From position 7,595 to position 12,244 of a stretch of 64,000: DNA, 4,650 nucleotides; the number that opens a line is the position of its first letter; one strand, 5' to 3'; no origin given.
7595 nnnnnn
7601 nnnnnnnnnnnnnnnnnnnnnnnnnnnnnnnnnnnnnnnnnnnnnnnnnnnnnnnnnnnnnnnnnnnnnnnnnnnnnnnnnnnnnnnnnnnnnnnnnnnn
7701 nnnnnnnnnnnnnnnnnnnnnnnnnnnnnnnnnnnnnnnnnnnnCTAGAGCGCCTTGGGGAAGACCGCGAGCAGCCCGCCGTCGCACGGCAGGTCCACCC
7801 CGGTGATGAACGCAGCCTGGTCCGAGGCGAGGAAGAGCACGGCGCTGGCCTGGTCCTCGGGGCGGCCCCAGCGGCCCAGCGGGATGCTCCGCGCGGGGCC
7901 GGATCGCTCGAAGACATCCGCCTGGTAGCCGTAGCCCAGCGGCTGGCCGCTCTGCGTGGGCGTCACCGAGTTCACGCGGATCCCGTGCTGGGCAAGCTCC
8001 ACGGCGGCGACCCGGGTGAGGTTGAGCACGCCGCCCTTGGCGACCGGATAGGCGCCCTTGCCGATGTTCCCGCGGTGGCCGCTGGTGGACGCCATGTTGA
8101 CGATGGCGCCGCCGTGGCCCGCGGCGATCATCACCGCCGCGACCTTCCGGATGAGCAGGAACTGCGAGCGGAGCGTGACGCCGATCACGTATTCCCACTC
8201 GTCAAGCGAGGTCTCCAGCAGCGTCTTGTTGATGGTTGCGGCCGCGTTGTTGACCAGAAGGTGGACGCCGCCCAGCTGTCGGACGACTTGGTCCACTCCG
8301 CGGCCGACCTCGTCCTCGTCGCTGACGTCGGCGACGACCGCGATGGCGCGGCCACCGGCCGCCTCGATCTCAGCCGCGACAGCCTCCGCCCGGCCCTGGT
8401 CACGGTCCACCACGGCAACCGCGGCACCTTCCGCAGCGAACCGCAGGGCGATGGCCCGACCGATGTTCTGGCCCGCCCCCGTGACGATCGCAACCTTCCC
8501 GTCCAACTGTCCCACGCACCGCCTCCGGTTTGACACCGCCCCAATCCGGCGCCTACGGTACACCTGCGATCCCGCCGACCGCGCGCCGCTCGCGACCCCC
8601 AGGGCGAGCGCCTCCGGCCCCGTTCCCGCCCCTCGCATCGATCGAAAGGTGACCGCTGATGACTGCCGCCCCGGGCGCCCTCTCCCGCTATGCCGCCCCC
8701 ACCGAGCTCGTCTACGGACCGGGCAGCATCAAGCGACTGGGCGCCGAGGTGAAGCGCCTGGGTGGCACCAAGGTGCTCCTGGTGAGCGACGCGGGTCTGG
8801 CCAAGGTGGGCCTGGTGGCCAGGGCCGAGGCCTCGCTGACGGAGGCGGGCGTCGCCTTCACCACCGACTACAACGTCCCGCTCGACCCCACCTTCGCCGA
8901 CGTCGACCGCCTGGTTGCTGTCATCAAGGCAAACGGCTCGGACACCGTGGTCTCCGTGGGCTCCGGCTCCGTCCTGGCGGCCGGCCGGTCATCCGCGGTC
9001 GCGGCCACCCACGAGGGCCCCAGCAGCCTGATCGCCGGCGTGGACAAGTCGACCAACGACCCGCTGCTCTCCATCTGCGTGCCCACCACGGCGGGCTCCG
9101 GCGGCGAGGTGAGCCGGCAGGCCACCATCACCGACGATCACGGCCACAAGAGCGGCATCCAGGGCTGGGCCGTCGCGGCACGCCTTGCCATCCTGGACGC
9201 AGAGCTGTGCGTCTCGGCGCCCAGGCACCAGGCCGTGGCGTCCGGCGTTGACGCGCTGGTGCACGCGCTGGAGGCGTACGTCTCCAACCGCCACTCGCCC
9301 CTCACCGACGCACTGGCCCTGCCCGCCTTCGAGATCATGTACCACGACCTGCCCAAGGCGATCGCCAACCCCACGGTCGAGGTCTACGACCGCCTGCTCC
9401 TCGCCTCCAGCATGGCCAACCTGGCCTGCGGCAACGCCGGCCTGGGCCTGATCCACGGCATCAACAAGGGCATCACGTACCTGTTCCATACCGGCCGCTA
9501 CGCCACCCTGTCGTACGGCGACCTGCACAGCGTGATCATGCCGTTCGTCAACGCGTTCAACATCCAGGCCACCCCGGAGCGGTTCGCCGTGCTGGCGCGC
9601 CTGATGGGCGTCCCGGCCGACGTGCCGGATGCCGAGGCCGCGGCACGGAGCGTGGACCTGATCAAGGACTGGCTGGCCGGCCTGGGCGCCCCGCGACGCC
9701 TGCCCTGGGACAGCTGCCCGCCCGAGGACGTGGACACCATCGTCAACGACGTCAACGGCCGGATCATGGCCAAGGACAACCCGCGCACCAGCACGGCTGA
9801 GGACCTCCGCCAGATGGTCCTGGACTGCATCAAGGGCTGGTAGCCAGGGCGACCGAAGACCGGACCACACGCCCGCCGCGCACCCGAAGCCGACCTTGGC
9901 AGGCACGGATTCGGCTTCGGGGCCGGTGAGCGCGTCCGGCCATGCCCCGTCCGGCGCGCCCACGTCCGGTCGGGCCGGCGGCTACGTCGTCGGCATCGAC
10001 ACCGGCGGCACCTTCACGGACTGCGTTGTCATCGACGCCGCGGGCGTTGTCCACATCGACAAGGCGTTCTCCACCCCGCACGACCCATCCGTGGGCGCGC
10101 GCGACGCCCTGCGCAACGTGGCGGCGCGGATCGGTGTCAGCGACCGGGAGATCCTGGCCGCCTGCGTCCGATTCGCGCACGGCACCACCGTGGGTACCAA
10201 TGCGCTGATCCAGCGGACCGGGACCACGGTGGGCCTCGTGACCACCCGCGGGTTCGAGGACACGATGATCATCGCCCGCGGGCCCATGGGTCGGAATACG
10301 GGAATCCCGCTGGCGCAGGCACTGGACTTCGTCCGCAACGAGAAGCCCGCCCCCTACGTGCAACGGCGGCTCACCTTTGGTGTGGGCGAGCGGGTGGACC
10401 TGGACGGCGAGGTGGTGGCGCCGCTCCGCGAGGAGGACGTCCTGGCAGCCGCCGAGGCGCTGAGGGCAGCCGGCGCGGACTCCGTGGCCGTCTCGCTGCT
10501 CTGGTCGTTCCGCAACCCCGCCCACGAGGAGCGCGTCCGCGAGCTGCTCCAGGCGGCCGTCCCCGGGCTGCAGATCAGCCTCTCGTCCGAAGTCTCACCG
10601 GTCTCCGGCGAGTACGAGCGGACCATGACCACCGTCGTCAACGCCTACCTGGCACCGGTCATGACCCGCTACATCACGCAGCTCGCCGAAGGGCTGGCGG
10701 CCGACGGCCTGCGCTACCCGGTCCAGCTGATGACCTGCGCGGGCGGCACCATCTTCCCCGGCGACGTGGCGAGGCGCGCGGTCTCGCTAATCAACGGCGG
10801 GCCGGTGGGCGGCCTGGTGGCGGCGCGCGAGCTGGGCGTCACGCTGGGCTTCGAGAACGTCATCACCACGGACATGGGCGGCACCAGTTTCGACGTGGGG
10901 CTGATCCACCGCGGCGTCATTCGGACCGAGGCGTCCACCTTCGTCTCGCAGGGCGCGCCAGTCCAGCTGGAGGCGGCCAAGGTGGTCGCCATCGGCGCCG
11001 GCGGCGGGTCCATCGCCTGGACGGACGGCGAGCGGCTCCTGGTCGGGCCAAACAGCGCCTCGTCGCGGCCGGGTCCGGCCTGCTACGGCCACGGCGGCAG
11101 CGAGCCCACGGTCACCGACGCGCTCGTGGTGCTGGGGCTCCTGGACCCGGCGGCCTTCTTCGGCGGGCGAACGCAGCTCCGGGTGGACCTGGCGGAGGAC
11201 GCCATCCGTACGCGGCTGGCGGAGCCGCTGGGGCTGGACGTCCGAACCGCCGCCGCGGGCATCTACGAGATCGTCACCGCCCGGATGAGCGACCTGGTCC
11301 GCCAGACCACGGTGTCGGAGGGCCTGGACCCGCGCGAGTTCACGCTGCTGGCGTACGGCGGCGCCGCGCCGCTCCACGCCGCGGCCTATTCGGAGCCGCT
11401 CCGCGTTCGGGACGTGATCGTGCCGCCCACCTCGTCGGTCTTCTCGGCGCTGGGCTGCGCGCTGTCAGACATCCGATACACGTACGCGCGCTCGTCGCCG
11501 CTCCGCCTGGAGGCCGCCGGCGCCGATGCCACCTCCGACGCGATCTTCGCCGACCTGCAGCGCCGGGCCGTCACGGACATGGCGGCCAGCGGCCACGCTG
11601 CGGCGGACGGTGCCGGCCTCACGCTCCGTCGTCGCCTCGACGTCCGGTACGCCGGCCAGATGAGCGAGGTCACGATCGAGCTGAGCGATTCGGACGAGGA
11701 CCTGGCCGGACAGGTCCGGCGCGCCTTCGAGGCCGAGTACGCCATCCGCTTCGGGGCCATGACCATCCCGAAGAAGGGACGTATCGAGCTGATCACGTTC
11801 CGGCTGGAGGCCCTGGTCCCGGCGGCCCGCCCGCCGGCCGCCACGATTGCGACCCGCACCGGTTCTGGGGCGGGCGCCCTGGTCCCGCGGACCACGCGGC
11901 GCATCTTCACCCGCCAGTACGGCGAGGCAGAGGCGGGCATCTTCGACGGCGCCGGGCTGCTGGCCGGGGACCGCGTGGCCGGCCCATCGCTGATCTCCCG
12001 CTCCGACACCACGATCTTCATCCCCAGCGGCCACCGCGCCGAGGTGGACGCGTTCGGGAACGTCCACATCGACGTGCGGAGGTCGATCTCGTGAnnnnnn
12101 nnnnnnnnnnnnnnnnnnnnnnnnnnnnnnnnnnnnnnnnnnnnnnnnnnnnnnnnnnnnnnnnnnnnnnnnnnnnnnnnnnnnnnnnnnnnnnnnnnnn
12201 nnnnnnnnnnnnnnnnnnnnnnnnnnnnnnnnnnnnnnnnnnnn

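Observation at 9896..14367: Hydantoinase A/B pair whose B subunit is fused to a Cys4 zinc ribbon: acetone-carboxylase-like beta-alpha-gamma architecture in two genes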

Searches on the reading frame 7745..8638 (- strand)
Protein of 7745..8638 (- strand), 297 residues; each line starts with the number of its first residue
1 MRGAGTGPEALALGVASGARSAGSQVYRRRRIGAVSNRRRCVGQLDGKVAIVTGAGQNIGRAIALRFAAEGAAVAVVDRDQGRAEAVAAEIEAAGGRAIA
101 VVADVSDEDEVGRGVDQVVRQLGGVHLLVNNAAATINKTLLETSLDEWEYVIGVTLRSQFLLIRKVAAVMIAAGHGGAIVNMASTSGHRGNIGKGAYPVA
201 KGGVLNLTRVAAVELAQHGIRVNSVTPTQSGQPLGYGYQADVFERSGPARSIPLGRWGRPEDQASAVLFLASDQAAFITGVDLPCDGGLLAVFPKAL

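Call 18: search_protein_families(library=pfam, proteins=[window:7745-8638:-], max_evalue=0.0001)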
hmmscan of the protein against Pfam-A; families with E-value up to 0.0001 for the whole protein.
window:7745-8638:- (297 aa): 3 families
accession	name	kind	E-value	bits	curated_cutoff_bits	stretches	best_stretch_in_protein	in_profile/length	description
PF13561.12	adh_short_C2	-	5e-57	193.6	27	1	54-289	1-235/236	Enoyl-(Acyl carrier protein) reductase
PF00106.31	adh_short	-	1.9e-48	165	26.6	1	48-228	1-180/195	short chain dehydrogenase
PF08659.16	KR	-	8.9e-09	36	22.6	1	50-200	3-152/180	KR domain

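Call 51: search_protein_families(library=ncbifam, proteins=[window:7745-8515:-], max_evalue=0.00001)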
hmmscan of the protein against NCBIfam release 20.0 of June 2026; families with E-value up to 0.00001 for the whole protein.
window:7745-8515:- (256 aa): 215 families (the best 25 are shown)
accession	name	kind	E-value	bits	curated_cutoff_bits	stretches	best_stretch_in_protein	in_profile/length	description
NF005559.1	PRK07231.1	subfamily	1.3e-64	218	215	1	4-249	2-248/249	glucose 1-dehydrogenase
NF052558.1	MBtsdlDhBudC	equivalog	3.2e-63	213.6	270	1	5-250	2-243/250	meso-2,3-butanediol dehydrogenase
NF004198.0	PRK05653.1-3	equivalog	8.6e-61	205.5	296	1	3-248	4-246/248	3-oxoacyl-ACP reductase FabG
NF004791.0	PRK06138.1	equivalog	6.1e-60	202.6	312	1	3-250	2-251/252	SDR family oxidoreductase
NF004818.0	PRK06172.1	equivalog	5.2e-57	193.1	336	1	3-250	4-252/253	SDR family oxidoreductase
TIGR01830.1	3oxo_ACP_reduc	equivalog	1.3e-56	192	297.75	1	9-248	1-238/239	3-oxoacyl-[acyl-carrier-protein] reductase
NF009384.0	PRK12743.1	equivalog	2.8e-56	190.6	264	1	7-254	7-253/258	SDR family oxidoreductase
NF005067.0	PRK06484.1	equivalog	1.2e-55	189.1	713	1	5-250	8-253/524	short chain dehydrogenase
NF006121.0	PRK08265.1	subfamily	1.7e-55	188.4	294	1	2-253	3-250/263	short chain dehydrogenase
NF009466.0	PRK12826.1-2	subfamily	1.6e-53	181.7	222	1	7-248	4-244/248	3-oxoacyl-ACP reductase FabG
NF005309.0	PRK06841.1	subfamily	2.5e-52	177.9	286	1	3-248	12-252/255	GolD/DthD family dehydrogenase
NF004197.0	PRK05653.1-1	equivalog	7e-52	176.5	332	1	3-249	4-247/249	3-oxoacyl-ACP reductase FabG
NF006070.0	PRK08213.1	subfamily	7.8e-52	176.3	279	1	3-250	9-258/259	gluconate 5-dehydrogenase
NF005472.0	PRK07067.1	equivalog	8.2e-52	176.3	338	1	3-247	3-253/257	L-iditol 2-dehydrogenase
TIGR03206.1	benzo_BadH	equivalog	9.5e-52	175.8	431.2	1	5-248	2-248/250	2-hydroxycyclohexanecarboxyl-CoA dehydrogenase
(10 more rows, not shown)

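Call 76: search_solved_structures(query=window:7745-8515:-, max_evalue=1e-30)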
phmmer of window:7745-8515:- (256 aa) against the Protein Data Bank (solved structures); distinct sequences matched with E-value up to 1e-30: 201 (the best 60 are shown).
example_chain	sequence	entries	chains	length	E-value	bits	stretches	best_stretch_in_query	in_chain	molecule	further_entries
8sy8_A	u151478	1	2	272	8e-47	162.8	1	4-247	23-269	4-formylbenzenesulfonate dehydrogenase TsaC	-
6xew_A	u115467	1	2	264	1.3e-44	155.6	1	2-250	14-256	2,3-butanediol dehydrogenase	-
6vsp_A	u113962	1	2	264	1.7e-44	155.3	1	2-250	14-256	2,3-butanediol dehydrogenase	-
6xex_A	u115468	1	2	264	1.9e-44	155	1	2-250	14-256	2,3-butanediol dehydrogenase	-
2et6_A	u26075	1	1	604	6.1e-44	153.4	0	4-187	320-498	(3R)-hydroxyacyl-CoA dehydrogenase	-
2uvd_A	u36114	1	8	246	1.3e-43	152.4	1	4-249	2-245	3-OXOACYL-(ACYL-CARRIER-PROTEIN) REDUCTASE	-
3osu_A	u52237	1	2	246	3.9e-43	150.8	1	7-248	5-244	3-oxoacyl-[acyl-carrier-protein] reductase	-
3sj7_A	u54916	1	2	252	5.6e-43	150.2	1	7-248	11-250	3-oxoacyl-(Acyl-carrier-protein) reductase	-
4dml_A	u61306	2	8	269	2.5e-42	148.1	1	5-249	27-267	3-oxoacyl-[acyl-carrier-protein] reductase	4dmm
3r1i_A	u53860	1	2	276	2.8e-42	148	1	3-248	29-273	Short-chain type dehydrogenase/reductase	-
4rzh_A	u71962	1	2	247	5.2e-42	147.1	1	3-249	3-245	3-oxoacyl-[acyl-carrier protein] reductase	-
3wye_A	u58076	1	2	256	1e-41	146.1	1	7-249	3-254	Diacetyl reductase [(S)-acetoin forming],L-2,3-butanediol dehydrogenase,Diacetyl reductase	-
4jro_A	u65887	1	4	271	3.4e-41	144.4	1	4-249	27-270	FabG protein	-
3ftp_A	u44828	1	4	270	4.3e-41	144.1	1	4-249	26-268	3-oxoacyl-[acyl-carrier protein] reductase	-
3woh_A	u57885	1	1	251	6.2e-41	143.6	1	2-248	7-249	SiaM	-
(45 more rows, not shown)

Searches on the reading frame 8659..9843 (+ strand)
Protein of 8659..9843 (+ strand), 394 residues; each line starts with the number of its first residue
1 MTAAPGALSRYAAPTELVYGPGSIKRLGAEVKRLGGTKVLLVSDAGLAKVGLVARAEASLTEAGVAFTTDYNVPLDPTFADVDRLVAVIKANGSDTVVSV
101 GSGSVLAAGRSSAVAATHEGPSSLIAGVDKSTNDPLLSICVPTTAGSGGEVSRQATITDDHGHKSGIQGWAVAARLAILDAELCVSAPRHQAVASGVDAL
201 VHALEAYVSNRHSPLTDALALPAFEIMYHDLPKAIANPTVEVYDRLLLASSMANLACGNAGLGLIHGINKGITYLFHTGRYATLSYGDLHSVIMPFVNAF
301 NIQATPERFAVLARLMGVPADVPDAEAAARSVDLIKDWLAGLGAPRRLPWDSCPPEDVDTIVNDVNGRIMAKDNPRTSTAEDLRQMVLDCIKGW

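Call 18: search_protein_families(library=pfam, proteins=[window:8659-9843:+], max_evalue=0.0001)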
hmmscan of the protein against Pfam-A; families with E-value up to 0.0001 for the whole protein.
window:8659-9843:+ (394 aa): 4 families
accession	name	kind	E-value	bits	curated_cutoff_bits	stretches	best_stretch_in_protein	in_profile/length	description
PF00465.25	Fe-ADH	-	8.1e-36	123.6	31.3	1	14-180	1-167/168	Iron-containing alcohol dehydrogenase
PF25137.1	ADH_Fe_C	-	1.8e-29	103.3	27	1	193-386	2-189/194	Fe-containing alcohol dehydrogenase family, C-terminal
PF13685.12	Fe-ADH_2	-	1.5e-11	44.9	28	1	19-111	2-92/149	Iron-containing alcohol dehydrogenase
PF13458.12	Peripla_BP_6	-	3.3e-05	24.1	31.7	1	25-107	123-204/343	Periplasmic binding protein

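Call 49: search_solved_structures(query=window:8659-9843:+, max_evalue=1e-10)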
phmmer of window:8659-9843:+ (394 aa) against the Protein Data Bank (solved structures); distinct sequences matched with E-value up to 1e-10: 39.
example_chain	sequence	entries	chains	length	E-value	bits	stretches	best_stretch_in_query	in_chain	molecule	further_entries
8zwd_B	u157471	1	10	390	1.3e-52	182.6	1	12-389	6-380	NAD(P)-dependent methanol dehydrogenase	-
8zrl_A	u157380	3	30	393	5e-52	180.7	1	9-389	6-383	NAD-dependent methanol dehydrogenase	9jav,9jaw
4fr2_A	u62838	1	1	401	2.6e-48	168.5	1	12-386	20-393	1,3-propanediol dehydrogenase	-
3bfj_A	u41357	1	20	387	4.2e-44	154.6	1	11-348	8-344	1,3-propanediol oxidoreductase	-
3owo_A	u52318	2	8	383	1.2e-39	139.9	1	14-389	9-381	Alcohol dehydrogenase 2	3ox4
1rrm_A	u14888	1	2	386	5e-37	131.3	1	19-386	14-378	Lactaldehyde reductase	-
5br4_A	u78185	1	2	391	5.2e-37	131.3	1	19-386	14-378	Lactaldehyde reductase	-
7qnj_AAA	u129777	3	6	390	7.4e-37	130.8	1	19-386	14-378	Lactaldehyde reductase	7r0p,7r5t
2bi4_A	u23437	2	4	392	8e-37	130.7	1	18-386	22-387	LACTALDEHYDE REDUCTASE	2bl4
7qlg_AAA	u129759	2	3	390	3.1e-36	128.7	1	19-386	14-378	Lactaldehyde reductase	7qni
7qlq_AAA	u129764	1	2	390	4.8e-36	128.1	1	19-386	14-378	Lactaldehyde reductase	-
7qls_AAA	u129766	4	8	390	6.8e-36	127.6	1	19-386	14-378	Lactaldehyde reductase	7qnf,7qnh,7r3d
6c75_A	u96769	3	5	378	2.1e-31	112.8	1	14-319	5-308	Alcohol dehydrogenase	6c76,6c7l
9ldl_C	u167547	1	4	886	1.7e-30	109.8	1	10-360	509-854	Aldehyde dehydrogenase family protein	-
9knp_A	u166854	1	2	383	9.5e-29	104.1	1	15-318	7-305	375aa long hypothetical alchol dehydrogenase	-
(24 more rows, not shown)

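Call 51: search_protein_families(library=ncbifam, proteins=[window:8659-9843:+], max_evalue=0.00001)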
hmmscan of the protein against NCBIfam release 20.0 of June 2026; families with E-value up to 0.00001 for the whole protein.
window:8659-9843:+ (394 aa): 16 families
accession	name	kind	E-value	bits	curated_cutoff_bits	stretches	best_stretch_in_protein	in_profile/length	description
NF041833.1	Fe_ADH_ErcA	equivalog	5.2e-62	210.2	550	1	11-386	6-377/382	alcohol dehydrogenase-like regulatory protein ErcA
NF050025.1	SulfAcetaldRedSarD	equivalog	8e-61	206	700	1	15-387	9-381/385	sulfoacetaldehyde reductase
NF058672.1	4HyButDHCUPNE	equivalog_domain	8.4e-55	186.5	500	1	15-388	8-375/378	4-hydroxybutyrate dehydrogenase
NF053866.1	CholDhdGbsBBac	equivalog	7.6e-54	182.8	550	1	10-387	11-387/392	choline dehydrogenase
TIGR02638.1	lactal_redase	equivalog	1.7e-50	171.9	523.15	1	18-386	11-378/379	lactaldehyde reductase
NF007911.0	PRK10624.1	equivalog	9.8e-50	169.6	537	1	19-386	13-377/382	lactaldehyde reductase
NF011998.0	PRK15454.1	equivalog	3.1e-43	148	556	1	11-383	24-387/395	ethanolamine utilization ethanol dehydrogenase EutG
NF010378.0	PRK13805.1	equivalog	5.9e-42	143.5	951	1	13-390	461-863/872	bifunctional acetaldehyde-CoA/alcohol dehydrogenase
NF007363.0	PRK09860.1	equivalog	2.5e-40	138.8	581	1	13-338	8-330/383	L-threonine dehydrogenase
TIGR03405.1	Phn_Fe-ADH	equivalog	2e-35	122.2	423.7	1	13-322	3-309/355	iron-containing alcohol dehydrogenase PsrA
TIGR04266.1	NDMA_methanol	equivalog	2e-27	96.1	625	1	19-329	21-332/420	NDMA-dependent methanol dehydrogenase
NF011717.0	PRK15138.1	equivalog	2.3e-14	53.3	645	1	13-253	8-251/387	alcohol dehydrogenase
NF041822.1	daptide_DH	equivalog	1.5e-13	50.4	300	1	38-221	2-190/363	daptide-type RiPP biosynthesis dehydogenase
NF006941.0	PRK09423.1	subfamily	3.4e-12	45.9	336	1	12-212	6-185/367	glycerol dehydrogenase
NF053832.1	GlycoaldRedHalo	equivalog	9.5e-08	31.5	550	1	10-211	4-184/363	glycolaldehyde reductase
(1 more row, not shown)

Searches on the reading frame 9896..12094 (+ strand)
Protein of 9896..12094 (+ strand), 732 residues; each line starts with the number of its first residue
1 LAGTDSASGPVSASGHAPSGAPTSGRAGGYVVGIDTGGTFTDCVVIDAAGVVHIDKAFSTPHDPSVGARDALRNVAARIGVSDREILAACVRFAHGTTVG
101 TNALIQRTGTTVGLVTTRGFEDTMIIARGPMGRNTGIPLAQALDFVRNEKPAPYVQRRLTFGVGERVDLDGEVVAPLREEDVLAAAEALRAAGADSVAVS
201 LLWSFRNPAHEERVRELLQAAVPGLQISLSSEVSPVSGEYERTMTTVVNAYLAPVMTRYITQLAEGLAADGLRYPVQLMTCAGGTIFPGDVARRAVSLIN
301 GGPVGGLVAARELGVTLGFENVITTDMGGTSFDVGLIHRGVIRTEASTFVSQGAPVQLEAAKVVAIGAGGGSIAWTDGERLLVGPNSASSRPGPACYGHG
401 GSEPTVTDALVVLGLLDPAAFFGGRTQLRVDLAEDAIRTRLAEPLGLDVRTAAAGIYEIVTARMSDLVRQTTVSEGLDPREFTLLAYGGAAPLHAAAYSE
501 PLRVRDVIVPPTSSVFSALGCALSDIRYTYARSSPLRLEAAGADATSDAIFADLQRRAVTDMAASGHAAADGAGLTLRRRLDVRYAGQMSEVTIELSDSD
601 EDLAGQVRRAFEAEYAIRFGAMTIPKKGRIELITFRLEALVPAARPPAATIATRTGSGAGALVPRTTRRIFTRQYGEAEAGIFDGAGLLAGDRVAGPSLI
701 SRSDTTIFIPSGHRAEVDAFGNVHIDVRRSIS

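Call 5: search_protein_families(library=pfam, proteins=[window:9896-12094:+], max_evalue=1)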
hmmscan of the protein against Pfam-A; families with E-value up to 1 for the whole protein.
window:9896-12094:+ (732 aa): 4 families
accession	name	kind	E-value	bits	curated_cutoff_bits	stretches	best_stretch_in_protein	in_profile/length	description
PF01968.24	Hydantoinase_A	-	7.8e-84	281.8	22.9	1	242-528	1-289/291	Hydantoinase/oxoprolinase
PF05378.19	Hydant_A_N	-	7.2e-44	150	25.2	1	32-220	2-174/176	Hydantoinase/oxoprolinase N-terminal region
PF19278.4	Hydant_A_C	-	8.8e-11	42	21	1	546-724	13-189/193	Hydantoinase/oxoprolinase C-terminal domain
PF01869.26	BcrAD_BadFG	-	0.0078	16.2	31.5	1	32-86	1-62/271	BadF/BadG/BcrA/BcrD ATPase family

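Call 6: search_protein_families(library=ncbifam, proteins=[window:9896-12094:+], max_evalue=1)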
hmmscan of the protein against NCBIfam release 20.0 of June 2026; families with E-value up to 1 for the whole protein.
window:9896-12094:+ (732 aa): 3 families
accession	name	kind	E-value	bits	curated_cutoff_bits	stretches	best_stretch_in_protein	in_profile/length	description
NF050156.1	CapLactmsAlpCapA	equivalog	1.6e-166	555.5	1000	1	30-726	1-686/689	caprolactamase subunit alpha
NF042975.2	AcphenoCarb_ApcC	equivalog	4.4e-121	405.3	1500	1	32-720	11-704/733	acetophenone carboxylase subunit gamma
NF042960.1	AcphenoCarb_ApcA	equivalog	1.4e-72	245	1250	2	179-725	123-655/658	acetophenone carboxylase subunit alpha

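Call 73: search_solved_structures(query=window:9926-12091:+, max_evalue=1e-10)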
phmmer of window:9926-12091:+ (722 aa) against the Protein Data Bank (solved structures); distinct sequences matched with E-value up to 1e-10: 6.
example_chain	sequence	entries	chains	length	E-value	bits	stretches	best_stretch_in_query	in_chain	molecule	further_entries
6yra_A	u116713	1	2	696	4.2e-122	412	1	20-710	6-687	5-oxoprolinase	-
5l9w_B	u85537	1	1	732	2.9e-116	392.7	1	22-712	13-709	Acetophenone carboxylase gamma subunit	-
7hk5_A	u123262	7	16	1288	2.7e-111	376.3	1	22-715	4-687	N-methylhydantoinase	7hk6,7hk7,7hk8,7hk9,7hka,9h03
5svb_B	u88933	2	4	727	3.8e-97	329.5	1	12-712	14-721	Acetone carboxylase beta subunit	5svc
5m45_B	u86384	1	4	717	5.8e-97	328.9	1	19-712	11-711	Acetone carboxylase beta subunit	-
5l9w_b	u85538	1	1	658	8.7e-61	209.4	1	154-715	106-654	Acetophenone carboxylase alpha subunit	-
